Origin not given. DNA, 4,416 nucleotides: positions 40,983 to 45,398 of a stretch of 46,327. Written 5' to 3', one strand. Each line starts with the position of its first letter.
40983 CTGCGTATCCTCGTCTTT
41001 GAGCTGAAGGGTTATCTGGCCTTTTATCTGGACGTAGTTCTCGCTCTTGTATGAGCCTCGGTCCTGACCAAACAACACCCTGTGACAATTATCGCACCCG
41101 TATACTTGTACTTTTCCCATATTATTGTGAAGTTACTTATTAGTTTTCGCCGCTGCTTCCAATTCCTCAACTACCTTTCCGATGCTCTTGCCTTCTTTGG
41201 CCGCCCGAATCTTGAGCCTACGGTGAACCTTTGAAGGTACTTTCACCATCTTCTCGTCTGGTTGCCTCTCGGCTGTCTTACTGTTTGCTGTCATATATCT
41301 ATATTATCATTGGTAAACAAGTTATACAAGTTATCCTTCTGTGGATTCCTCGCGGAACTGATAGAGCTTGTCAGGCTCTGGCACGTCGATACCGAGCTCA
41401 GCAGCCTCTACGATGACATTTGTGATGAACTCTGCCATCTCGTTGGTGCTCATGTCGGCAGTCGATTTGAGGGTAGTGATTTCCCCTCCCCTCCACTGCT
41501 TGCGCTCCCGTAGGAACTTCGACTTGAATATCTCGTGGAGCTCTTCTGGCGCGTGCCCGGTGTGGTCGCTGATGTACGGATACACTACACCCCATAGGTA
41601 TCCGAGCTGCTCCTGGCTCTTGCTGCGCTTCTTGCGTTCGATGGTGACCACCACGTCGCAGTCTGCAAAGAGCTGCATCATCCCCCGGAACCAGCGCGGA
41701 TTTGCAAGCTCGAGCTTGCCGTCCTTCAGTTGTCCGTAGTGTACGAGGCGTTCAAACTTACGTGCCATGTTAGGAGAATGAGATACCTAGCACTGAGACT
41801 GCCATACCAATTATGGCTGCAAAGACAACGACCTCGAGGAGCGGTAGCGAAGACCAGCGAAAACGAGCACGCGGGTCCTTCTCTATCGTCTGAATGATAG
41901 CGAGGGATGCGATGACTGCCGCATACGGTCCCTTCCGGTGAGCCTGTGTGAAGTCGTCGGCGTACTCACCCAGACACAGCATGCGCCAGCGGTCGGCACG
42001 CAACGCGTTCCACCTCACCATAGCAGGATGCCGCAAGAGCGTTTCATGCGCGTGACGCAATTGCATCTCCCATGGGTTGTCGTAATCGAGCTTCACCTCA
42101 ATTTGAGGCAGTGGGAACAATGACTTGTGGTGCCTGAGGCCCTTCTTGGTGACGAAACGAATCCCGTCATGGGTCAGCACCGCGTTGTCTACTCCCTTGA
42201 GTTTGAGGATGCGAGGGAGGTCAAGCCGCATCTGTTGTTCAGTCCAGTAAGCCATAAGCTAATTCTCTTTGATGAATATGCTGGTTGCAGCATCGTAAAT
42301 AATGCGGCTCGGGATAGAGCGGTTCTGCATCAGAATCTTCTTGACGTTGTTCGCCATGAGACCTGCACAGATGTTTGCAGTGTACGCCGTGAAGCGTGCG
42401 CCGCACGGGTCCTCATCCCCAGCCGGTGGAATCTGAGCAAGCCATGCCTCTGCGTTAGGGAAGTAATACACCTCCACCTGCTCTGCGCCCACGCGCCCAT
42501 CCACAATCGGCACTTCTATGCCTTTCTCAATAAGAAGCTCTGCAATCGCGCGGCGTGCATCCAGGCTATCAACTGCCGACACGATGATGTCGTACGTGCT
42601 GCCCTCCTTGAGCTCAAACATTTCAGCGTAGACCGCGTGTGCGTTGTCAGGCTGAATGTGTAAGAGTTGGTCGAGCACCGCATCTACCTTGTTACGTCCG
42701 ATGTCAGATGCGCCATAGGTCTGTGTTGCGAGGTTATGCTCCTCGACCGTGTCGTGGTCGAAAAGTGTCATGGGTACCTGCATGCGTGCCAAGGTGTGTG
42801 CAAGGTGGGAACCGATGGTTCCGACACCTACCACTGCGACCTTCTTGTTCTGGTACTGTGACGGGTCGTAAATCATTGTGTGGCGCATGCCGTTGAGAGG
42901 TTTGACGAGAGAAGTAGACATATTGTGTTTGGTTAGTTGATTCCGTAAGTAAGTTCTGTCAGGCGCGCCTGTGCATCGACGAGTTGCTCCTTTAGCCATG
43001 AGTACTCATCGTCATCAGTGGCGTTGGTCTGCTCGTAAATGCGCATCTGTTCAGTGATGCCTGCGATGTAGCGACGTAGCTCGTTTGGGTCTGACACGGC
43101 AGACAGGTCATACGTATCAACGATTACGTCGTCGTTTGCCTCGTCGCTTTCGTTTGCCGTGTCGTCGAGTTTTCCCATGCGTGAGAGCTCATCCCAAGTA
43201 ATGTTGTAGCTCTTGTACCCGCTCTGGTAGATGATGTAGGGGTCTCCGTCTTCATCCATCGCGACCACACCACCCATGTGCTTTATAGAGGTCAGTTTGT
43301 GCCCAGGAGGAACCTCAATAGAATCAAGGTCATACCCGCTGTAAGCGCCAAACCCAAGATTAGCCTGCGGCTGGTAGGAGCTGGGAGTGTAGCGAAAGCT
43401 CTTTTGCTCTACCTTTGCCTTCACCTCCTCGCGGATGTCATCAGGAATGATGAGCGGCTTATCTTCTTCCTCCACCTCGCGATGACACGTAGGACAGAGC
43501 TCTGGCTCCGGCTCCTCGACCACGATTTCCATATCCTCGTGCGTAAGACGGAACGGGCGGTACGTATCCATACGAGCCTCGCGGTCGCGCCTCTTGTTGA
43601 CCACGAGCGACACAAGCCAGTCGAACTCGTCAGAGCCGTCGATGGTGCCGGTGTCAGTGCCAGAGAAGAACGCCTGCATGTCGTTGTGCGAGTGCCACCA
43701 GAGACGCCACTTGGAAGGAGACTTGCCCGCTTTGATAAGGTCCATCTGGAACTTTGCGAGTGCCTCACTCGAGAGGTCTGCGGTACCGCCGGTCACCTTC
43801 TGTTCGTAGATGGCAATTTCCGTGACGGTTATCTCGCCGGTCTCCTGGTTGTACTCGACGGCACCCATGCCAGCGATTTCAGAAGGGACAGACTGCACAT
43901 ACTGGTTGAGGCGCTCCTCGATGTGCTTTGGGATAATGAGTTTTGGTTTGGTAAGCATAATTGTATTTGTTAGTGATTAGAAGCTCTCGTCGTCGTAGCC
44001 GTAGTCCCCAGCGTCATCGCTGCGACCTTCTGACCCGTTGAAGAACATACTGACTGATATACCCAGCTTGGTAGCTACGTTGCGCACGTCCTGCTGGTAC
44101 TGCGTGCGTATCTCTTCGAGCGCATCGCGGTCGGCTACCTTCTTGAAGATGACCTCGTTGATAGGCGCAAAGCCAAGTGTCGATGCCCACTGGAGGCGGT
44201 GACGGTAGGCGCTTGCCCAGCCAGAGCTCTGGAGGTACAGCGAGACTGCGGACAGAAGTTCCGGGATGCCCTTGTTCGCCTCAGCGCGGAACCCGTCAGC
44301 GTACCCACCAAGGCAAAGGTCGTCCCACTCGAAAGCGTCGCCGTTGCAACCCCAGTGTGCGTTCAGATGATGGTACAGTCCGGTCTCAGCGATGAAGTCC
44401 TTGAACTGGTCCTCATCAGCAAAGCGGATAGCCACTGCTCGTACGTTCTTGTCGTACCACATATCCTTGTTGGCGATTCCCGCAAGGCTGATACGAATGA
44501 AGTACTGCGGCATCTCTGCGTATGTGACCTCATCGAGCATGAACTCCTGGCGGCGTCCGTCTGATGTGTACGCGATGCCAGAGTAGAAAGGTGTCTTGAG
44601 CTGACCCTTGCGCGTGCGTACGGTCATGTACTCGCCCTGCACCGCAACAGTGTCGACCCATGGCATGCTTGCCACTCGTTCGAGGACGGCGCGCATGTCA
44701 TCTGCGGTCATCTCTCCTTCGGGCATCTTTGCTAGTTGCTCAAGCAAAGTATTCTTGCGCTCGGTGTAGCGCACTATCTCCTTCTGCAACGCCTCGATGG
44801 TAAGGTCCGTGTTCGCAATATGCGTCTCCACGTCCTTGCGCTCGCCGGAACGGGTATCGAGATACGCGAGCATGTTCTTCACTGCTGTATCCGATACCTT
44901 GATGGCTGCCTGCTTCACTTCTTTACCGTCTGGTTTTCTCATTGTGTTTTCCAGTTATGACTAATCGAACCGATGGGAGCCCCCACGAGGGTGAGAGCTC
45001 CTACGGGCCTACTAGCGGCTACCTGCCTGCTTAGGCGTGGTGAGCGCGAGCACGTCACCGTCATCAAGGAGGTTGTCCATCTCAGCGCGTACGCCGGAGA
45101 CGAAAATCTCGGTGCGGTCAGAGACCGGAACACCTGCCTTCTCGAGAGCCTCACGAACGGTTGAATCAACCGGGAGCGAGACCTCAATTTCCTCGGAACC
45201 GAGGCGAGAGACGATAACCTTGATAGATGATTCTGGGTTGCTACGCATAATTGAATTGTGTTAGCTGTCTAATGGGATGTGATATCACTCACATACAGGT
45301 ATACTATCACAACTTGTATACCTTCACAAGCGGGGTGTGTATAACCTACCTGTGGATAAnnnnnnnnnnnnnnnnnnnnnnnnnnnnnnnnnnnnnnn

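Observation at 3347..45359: The exact DnaA-box consensus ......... occurs 10 times, only in intergenic DNA, at a fixed position upstream of promoters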

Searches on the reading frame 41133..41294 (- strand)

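Call 39: search_protein_families(library=pfam, proteins=[window:41133-41294:-], max_evalue=0.05)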
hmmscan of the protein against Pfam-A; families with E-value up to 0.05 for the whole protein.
window:41133-41294:- (53 aa): 5 families
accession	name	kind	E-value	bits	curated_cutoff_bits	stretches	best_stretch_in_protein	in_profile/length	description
PF07764.18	Omega_Repress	-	1.1e-05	26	33.3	1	14-43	22-51/59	Omega Transcriptional Repressor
PF22513.2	FitA-like_RHH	-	0.00012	22.4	27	1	19-38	8-27/39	Antitoxin FitA-like, ribbon-helix-helix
PF23807.1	RHH_10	-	0.00068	20.3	27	1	8-45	14-56/84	Ribbon-helix-helix protein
PF05534.18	HicB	-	0.0066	16.8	21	1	16-40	21-45/51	HicB family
PF21432.3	56B_RHH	-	0.017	15.5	27.2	1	24-44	4-24/32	56B-like, Ribbon-helix-helix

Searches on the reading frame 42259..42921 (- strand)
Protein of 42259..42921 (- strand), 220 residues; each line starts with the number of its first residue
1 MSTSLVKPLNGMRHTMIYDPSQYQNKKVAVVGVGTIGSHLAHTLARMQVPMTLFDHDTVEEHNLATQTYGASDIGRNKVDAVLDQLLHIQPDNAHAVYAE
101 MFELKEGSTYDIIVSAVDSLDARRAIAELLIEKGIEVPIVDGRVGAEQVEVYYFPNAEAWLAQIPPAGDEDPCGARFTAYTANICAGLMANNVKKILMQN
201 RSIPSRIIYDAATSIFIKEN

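Call 40: search_protein_families(library=pfam, proteins=[window:42259-42921:-], max_evalue=0.05)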
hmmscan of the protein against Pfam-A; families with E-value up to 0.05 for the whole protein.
window:42259-42921:- (220 aa): 12 families
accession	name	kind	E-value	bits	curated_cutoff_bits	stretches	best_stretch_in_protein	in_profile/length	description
PF00899.27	ThiF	-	8.8e-25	87.7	28.1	1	24-208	19-216/238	ThiF family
PF02826.25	2-Hacid_dh_C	-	4.4e-06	26.6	25.1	1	20-109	31-121/178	D-isomer specific 2-hydroxyacid dehydrogenase, NAD binding domain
PF02737.24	3HCDH_N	-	0.00012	22.5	22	1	27-59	1-33/180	3-hydroxyacyl-CoA dehydrogenase, NAD binding domain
PF03446.21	NAD_binding_2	-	0.00015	22.2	21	1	27-153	1-133/161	NAD binding domain of 6-phosphogluconate dehydrogenase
PF13241.12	NAD_binding_7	-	0.00046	21.2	22.1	1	22-141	4-93/104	Putative NAD(P)-binding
PF02558.23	ApbA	-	0.001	19.1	22.2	1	28-129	1-86/150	Ketopantoate reductase PanE/ApbA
PF01262.27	AlaDh_PNT_C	-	0.0046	16.8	23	1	10-117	13-100/214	Alanine dehydrogenase/PNT, C-terminal domain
PF02254.24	TrkA_N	-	0.0057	17.4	23.8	1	28-65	1-38/116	TrkA-N domain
PF00056.29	Ldh_1_N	-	0.016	15.6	27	1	27-55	2-33/141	lactate/malate dehydrogenase, NAD binding domain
PF00070.33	Pyr_redox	-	0.018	16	22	0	27-55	1-29/82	Pyridine nucleotide-disulphide oxidoreductase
PF01488.26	Shikimate_DH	-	0.02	15.4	24.3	0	22-68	9-56/138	Shikimate / quinate 5-dehydrogenase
PF03435.24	Sacchrp_dh_NADP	-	0.023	15.5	25.1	0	28-136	1-94/129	Saccharopine dehydrogenase NADP binding domain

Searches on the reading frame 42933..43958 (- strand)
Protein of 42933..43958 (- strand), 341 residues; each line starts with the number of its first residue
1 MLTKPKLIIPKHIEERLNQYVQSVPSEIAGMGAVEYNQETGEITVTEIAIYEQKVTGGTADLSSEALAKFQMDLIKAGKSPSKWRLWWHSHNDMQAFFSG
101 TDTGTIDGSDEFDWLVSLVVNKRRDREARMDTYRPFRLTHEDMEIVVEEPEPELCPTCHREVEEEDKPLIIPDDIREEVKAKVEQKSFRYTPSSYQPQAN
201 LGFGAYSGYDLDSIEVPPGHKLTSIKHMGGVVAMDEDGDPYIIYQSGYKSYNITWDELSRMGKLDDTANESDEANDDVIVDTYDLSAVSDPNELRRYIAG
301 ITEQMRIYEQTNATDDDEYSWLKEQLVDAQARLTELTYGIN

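Call 9: search_protein_families(library=pfam, proteins=[window:42933-43958:-], max_evalue=0.01)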
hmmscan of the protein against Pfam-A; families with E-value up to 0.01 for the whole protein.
window:42933-43958:- (341 aa): 1 family
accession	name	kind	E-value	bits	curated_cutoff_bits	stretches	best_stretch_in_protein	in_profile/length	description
PF14464.11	Prok-JAB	-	0.0011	19.3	25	1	22-110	14-94/114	Prokaryotic homologs of the JAB domain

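Call 92: search_solved_structures(query=window:42933-43958:-, max_evalue=1)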
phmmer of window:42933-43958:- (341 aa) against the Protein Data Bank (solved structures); distinct sequences matched with E-value up to 1: 15.
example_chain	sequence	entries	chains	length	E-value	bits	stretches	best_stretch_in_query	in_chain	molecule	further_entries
5vfp_c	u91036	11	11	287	0.0026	20.2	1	23-152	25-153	26S proteasome non-ATPase regulatory subunit 14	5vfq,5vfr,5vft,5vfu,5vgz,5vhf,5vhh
22mm_c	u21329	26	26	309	0.0032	19.8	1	23-152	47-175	26S proteasome non-ATPase regulatory subunit 14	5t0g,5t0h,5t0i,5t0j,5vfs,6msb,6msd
12bm_c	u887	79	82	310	0.0033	19.8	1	23-152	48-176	26S proteasome non-ATPase regulatory subunit 14 | Proteasome (Prosome, macropain) 26S subunit, non-ATPase, 14 | RPN11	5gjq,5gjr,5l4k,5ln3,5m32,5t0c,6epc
8usb_c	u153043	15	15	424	0.0072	18.7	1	23-152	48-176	26S proteasome non-ATPase regulatory subunit 14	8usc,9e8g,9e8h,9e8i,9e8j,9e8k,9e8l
9w39_c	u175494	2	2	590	0.014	17.7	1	23-152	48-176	Ubiquitin C-terminal hydrolase PSMD14,Uncharacterized protein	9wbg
8amz_V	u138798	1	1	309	0.019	17.3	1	22-150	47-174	26S proteasome regulatory subunit RPN11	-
6fjv_A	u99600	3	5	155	0.11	14.8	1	19-122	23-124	26S proteasome regulatory subunit N11-like protein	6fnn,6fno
4ocl_B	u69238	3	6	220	0.16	14.3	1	22-121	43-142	26S proteasome regulatory subunit RPN11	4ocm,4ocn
5u4p_B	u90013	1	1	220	0.16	14.3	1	22-121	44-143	26S proteasome regulatory subunit RPN11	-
5w83_B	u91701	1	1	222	0.16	14.2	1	22-121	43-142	Ubiquitin carboxyl-terminal hydrolase RPN11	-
4o8x_B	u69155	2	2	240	0.19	14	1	22-121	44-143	26S proteasome regulatory subunit RPN11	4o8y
4owp_B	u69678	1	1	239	0.19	14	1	22-121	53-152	26S proteasome regulatory subunit RPN11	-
6fvt_V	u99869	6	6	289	0.26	13.6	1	22-121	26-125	Ubiquitin carboxyl-terminal hydrolase RPN11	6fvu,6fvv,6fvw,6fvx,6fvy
3jck_G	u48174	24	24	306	0.29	13.4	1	22-120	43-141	Ubiquitin carboxyl-terminal hydrolase RPN11 | 26S PROTEASOME REGULATORY SUBUNIT RPN11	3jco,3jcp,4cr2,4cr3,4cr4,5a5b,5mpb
6fju_A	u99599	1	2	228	0.32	13.3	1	21-122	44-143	26S proteasome regulatory subunit N11-like protein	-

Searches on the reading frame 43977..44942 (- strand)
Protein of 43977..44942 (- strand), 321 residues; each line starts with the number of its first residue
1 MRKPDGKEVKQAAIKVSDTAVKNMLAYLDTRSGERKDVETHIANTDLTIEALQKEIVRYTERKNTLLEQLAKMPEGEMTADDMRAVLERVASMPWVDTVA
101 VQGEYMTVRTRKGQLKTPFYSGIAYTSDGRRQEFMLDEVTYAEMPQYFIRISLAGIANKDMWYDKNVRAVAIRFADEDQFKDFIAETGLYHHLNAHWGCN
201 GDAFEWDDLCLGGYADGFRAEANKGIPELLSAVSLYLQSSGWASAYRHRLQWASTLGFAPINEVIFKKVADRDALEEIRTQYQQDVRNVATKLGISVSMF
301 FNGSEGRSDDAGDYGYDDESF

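Call 9: search_protein_families(library=pfam, proteins=[window:43977-44942:-], max_evalue=0.01)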
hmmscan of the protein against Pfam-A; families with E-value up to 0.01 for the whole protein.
window:43977-44942:- (321 aa): 0 families

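Call 40: search_protein_families(library=pfam, proteins=[window:43977-44942:-], max_evalue=0.05)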
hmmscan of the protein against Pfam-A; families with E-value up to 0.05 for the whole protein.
window:43977-44942:- (321 aa): 2 families
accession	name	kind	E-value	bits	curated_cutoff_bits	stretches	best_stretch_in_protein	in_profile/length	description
PF23203.1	KIF21A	-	0.037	14.2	28.5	0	32-116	75-159/161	KIF21A-like domain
PF10922.13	T7-like_gp12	-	0.045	14.5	22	0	152-193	23-62/85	Bacteriophage T7-like, gene 1.2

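Call 91: search_solved_structures(query=window:43977-44942:-, max_evalue=1)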
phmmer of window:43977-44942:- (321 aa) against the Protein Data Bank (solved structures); distinct sequences matched with E-value up to 1: 1.
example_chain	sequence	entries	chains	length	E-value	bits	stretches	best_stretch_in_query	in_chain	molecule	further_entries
1n3y_A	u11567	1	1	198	0.44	13.1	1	192-286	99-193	Integrin alpha-X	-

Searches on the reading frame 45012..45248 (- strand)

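Call 39: search_protein_families(library=pfam, proteins=[window:45012-45248:-], max_evalue=0.05)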
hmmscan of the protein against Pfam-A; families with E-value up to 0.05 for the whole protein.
window:45012-45248:- (78 aa): 2 families
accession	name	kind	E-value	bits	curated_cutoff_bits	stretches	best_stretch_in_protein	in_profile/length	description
PF14451.12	Ub-Mut7C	-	0.00014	22.1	23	1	21-69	25-73/81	Mut7-C ubiquitin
PF03990.20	DUF348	-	0.0037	17.4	24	1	29-45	17-33/41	G5-linked-Ubiquitin-like domain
